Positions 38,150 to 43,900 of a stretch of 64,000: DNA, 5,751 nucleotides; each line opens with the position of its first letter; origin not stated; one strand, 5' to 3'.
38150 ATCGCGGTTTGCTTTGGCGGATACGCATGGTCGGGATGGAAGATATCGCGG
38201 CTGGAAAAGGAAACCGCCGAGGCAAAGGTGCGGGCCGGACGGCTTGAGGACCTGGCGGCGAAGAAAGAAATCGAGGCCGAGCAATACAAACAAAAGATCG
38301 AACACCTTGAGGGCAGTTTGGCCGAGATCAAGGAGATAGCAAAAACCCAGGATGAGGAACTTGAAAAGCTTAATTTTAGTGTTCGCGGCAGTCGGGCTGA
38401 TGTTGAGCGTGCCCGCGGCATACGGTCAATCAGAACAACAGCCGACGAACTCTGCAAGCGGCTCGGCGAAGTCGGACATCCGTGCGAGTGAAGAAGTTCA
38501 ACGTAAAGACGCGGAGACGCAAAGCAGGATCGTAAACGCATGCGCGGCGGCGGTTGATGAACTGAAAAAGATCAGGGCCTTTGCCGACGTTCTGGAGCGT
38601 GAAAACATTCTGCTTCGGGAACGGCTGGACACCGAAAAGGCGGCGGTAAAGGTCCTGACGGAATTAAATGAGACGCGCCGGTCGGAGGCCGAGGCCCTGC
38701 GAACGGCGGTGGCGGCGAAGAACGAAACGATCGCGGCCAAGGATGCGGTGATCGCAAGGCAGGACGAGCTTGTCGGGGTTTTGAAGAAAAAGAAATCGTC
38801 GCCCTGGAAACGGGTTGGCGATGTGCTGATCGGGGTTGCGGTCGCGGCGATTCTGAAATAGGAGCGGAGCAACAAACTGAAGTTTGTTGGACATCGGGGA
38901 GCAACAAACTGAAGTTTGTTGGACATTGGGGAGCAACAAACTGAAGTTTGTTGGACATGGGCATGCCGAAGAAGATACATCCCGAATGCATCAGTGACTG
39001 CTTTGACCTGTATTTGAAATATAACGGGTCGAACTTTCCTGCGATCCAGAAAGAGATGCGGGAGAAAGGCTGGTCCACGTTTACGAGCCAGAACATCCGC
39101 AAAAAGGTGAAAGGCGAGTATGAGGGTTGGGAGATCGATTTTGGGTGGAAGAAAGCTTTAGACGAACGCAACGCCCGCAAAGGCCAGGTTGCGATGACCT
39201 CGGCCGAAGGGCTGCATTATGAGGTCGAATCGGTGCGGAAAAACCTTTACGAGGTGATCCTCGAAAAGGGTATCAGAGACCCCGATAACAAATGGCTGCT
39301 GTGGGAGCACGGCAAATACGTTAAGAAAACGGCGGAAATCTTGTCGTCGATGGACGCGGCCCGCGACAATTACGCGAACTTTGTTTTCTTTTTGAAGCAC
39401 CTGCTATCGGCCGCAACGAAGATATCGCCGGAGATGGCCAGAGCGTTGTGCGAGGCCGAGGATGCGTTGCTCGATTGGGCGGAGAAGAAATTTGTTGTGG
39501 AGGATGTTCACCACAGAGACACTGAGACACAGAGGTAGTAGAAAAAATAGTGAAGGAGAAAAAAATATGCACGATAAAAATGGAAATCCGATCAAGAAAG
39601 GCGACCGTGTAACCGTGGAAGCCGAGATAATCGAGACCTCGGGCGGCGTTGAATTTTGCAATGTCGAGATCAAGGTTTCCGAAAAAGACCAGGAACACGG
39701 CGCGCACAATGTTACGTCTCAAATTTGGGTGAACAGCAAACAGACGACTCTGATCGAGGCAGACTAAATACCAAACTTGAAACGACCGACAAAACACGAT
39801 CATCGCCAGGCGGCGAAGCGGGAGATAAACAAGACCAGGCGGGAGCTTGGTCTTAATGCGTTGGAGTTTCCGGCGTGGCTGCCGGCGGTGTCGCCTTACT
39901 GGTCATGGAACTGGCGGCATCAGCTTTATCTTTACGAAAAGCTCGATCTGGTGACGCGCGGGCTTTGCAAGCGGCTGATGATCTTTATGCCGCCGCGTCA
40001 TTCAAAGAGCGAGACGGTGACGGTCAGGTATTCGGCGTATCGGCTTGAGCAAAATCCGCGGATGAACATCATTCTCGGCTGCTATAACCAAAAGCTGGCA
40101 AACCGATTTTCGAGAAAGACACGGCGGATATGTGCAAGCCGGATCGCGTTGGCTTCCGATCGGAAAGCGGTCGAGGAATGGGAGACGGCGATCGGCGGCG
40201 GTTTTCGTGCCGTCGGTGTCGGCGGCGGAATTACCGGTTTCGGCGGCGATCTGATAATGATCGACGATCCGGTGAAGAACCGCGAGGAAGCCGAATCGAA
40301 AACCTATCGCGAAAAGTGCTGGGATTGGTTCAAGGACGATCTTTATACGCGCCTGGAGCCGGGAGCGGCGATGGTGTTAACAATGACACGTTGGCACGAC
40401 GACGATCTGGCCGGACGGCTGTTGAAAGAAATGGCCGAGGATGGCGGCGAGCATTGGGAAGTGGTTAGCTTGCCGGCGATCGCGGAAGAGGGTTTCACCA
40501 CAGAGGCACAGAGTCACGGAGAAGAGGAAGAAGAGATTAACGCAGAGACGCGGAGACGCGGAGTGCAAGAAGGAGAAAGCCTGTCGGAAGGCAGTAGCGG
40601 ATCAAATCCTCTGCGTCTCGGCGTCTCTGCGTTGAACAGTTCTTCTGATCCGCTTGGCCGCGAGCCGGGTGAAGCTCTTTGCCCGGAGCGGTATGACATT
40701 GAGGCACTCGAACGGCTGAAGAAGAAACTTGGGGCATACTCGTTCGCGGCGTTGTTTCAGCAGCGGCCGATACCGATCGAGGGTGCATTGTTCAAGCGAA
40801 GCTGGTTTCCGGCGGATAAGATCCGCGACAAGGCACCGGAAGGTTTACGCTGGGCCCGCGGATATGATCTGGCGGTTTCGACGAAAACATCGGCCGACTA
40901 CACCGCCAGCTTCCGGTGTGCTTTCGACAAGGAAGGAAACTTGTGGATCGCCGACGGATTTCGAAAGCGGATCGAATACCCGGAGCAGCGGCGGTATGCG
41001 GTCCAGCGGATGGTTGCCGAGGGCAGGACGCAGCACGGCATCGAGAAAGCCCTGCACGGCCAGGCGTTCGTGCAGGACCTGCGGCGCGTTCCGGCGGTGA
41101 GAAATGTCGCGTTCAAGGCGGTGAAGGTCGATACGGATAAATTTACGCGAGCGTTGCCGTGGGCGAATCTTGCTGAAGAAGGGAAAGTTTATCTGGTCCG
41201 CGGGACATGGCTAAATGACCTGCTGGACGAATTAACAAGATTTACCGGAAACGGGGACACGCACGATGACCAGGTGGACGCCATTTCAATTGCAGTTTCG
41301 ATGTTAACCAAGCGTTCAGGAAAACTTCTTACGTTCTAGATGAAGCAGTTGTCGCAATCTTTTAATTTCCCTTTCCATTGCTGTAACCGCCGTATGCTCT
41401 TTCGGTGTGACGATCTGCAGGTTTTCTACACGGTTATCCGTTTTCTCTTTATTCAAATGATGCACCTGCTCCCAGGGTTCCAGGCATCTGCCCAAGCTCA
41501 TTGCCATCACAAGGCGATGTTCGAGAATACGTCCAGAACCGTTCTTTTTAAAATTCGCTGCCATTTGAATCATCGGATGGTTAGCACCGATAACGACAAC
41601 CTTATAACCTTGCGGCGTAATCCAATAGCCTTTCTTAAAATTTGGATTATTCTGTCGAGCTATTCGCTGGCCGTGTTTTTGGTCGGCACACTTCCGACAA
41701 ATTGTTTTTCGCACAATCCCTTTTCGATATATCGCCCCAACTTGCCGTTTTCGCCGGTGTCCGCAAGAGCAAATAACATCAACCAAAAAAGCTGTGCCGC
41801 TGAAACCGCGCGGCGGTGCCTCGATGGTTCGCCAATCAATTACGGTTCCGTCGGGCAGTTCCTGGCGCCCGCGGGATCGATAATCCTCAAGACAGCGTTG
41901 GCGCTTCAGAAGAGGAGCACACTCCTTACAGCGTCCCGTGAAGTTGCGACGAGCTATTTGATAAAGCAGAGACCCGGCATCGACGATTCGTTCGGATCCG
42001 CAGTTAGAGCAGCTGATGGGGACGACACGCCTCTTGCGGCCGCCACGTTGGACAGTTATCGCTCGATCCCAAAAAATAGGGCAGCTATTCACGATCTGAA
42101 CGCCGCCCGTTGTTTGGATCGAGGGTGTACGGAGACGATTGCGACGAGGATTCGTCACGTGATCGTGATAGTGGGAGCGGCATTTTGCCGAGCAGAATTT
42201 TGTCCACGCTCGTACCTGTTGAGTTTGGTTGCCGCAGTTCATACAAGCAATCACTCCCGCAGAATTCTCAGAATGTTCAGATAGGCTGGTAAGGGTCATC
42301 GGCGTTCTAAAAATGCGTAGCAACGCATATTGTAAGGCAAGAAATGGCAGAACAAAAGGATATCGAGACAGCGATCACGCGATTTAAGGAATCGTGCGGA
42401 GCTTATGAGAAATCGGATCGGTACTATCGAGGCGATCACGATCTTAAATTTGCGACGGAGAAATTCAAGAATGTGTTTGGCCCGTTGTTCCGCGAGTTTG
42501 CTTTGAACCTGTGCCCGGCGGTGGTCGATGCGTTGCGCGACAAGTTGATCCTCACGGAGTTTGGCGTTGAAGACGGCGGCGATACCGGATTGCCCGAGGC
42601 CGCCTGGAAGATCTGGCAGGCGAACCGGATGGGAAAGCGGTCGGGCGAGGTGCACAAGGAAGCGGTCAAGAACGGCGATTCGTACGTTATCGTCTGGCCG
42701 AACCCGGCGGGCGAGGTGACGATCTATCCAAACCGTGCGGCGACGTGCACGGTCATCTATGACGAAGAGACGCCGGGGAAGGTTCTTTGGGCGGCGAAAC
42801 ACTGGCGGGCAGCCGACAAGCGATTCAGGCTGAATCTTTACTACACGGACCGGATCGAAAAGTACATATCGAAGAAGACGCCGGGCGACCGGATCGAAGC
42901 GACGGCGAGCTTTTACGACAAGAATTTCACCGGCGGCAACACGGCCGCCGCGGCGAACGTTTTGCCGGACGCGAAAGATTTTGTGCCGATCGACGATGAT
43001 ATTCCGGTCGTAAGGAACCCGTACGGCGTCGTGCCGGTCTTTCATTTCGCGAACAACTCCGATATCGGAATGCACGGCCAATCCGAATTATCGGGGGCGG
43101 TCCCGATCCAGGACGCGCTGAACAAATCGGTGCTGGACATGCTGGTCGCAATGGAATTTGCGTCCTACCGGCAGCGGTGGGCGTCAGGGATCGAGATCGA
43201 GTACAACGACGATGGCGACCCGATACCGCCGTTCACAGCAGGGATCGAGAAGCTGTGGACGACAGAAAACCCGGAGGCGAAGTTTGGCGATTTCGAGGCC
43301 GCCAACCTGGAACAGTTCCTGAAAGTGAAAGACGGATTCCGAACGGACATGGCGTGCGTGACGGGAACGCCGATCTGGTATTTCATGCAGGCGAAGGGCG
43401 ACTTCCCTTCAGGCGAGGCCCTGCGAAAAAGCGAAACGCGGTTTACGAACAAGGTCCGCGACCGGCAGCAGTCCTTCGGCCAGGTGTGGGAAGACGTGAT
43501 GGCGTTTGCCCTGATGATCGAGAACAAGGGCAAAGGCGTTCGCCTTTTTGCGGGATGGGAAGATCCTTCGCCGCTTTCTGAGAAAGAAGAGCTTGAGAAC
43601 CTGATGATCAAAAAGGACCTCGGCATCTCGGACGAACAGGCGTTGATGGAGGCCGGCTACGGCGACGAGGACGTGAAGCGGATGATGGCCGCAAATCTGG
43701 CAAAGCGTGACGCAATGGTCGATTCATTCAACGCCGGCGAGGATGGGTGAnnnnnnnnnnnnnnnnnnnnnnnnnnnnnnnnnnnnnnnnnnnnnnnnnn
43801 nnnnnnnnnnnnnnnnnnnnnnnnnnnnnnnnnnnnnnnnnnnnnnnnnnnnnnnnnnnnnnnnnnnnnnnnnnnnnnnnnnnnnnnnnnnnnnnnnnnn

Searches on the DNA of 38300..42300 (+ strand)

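Call 11: search_dna_similar(query=window:38300-42300:+, collection=phages, mode=distant)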
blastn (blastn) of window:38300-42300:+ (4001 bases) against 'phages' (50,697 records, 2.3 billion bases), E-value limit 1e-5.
No match.

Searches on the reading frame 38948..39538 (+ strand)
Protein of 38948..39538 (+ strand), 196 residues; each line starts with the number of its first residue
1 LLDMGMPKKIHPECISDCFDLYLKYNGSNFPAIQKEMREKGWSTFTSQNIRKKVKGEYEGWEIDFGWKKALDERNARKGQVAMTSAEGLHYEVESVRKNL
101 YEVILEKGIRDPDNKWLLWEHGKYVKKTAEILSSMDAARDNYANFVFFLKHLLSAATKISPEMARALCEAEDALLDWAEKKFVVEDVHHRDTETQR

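Call 8: search_protein_families(library=phrogs, proteins=[window:38948-39538:+])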
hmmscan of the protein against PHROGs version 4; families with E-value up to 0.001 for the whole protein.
window:38948-39538:+ (196 aa): 0 families

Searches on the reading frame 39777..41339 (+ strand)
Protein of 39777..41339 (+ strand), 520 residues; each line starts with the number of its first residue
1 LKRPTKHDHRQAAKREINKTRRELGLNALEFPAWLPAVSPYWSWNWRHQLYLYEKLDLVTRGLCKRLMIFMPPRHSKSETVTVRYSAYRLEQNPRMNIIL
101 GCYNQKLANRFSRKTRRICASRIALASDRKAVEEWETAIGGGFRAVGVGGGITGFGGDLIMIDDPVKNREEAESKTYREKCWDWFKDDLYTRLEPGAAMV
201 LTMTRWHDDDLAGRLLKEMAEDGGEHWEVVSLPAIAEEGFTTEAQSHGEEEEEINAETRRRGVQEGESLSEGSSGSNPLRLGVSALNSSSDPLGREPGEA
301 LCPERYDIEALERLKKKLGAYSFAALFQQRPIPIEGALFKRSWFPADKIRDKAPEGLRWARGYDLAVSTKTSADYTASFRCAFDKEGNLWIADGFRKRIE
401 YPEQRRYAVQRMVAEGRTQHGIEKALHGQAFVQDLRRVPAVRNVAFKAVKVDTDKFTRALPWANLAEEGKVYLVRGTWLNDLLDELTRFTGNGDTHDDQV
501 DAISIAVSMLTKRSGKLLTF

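Call 8: search_protein_families(library=phrogs, proteins=[window:39777-41339:+])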
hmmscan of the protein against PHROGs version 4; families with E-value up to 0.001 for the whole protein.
window:39777-41339:+ (520 aa): 7 families
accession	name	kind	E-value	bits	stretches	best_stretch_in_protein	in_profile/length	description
phrog_38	-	head and packaging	2e-102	345.2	1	46-516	291-709/760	terminase large subunit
phrog_4758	-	head and packaging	7.4e-54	183.6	1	10-239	8-240/243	terminase large subunit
phrog_5573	-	head and packaging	2.2e-33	116.7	1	296-506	22-230/250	terminase large subunit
phrog_979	-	head and packaging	1.5e-31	110.8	1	336-514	413-603/642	terminase large subunit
phrog_30251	-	head and packaging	1.3e-25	90.8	1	67-239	58-244/799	terminase large subunit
phrog_9453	-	head and packaging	2.6e-18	67.5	1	336-513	10-213/233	terminase large subunit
phrog_12171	-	head and packaging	1.1e-12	49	1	447-511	34-96/110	terminase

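Call 25: find_related_loci(query=window:39777-41339:+, collection=viral_contigs, flank=10000)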
Query window:39777-41339:+ (520 aa) in viral_contigs; peptide patterns used: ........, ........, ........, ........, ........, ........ (x = any residue, [..] = any of these).
11 stretches matched a pattern; 9 encode a relative of the query (tblastn E <= 1e-3); 9 distinct loci.
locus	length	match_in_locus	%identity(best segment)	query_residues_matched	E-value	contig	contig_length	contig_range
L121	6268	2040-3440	70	1-520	0e+0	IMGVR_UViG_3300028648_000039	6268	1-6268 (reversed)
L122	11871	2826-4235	68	1-520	0e+0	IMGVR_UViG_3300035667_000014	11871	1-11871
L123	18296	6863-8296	66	30-516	0e+0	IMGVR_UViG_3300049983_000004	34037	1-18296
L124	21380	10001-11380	62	8-520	0e+0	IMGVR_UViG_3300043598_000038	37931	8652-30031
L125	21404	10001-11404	68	1-520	0e+0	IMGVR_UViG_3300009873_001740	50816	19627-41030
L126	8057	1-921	58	167-520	8e-132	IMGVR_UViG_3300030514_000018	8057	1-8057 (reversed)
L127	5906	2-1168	49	64-510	4e-111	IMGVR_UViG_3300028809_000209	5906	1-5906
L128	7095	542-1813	40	29-510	1e-97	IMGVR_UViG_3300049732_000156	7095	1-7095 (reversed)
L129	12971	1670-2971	32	56-510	7e-49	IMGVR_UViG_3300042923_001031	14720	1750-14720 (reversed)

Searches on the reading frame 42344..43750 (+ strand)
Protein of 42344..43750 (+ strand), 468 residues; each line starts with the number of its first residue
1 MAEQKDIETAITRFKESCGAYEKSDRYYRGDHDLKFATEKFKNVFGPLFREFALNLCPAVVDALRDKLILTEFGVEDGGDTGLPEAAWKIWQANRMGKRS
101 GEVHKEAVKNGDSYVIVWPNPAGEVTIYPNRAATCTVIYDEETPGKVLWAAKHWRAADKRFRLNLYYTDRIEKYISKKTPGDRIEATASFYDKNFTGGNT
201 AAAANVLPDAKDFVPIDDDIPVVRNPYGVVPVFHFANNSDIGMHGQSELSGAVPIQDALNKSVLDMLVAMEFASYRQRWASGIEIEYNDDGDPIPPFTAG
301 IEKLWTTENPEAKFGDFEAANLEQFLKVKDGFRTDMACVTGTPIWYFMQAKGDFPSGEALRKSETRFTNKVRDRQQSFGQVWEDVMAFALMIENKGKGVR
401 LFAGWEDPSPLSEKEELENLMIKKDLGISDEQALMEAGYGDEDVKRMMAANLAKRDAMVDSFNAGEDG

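Call 8: search_protein_families(library=phrogs, proteins=[window:42344-43750:+])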
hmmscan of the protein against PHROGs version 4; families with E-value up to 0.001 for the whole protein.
window:42344-43750:+ (468 aa): 3 families
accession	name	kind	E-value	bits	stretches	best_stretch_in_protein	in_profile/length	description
phrog_104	-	head and packaging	1.8e-89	301.9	1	3-452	40-466/550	portal protein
phrog_64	-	head and packaging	6.2e-18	65.6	1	89-438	160-479/547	portal protein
phrog_4142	-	head and packaging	0.00081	19.3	0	307-384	249-326/465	portal protein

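Call 18: find_encoding_contigs(protein=window:42344-43750:+, flank=10000, max_places=6)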
Protein window:42344-43750:+ (468 aa): no gene with exactly this product is on record in the collection.
